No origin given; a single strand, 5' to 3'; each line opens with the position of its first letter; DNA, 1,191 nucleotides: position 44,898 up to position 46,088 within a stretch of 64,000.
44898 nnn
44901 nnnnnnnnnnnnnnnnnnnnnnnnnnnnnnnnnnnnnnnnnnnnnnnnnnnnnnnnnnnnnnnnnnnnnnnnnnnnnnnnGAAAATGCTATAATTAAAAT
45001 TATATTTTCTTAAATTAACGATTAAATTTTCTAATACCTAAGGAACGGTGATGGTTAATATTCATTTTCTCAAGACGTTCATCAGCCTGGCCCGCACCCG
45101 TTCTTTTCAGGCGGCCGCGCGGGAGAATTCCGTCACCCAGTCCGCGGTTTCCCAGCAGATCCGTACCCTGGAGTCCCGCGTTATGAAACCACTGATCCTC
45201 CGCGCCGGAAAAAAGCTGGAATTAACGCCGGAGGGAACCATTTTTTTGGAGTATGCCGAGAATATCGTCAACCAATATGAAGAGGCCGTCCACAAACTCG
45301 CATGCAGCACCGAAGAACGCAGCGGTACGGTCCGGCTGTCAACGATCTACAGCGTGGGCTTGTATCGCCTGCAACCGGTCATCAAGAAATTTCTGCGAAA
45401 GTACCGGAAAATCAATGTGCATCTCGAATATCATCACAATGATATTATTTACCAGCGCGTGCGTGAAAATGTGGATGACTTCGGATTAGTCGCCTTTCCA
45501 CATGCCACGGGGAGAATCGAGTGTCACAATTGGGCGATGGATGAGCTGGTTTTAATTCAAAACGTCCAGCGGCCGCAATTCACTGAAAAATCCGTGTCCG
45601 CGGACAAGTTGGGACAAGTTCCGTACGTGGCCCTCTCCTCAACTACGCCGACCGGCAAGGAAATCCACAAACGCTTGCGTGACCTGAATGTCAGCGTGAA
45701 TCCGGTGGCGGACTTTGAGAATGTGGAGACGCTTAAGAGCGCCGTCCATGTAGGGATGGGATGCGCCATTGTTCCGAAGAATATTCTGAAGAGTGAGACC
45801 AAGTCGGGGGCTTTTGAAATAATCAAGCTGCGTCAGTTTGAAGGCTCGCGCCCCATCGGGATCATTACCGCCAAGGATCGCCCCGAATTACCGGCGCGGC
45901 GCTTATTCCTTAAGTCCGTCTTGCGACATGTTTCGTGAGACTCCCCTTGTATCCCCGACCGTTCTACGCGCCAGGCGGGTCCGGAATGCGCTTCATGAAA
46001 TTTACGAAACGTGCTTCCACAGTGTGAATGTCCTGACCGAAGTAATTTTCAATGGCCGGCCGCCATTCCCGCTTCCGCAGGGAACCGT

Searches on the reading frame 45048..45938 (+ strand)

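Call 91: search_protein_families(library=pfam, proteins=[window:45048-45938:+], max_evalue=0.0001)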
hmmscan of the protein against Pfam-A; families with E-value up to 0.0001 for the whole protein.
window:45048-45938:+ (296 aa): 2 families
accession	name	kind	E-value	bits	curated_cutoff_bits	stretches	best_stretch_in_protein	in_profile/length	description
PF03466.25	LysR_substrate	-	1.5e-32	113.2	28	1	89-294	2-207/209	LysR substrate binding domain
PF00126.33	HTH_1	-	6.3e-18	64.9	26.6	1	7-63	3-59/60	Bacterial regulatory helix-turn-helix protein, lysR family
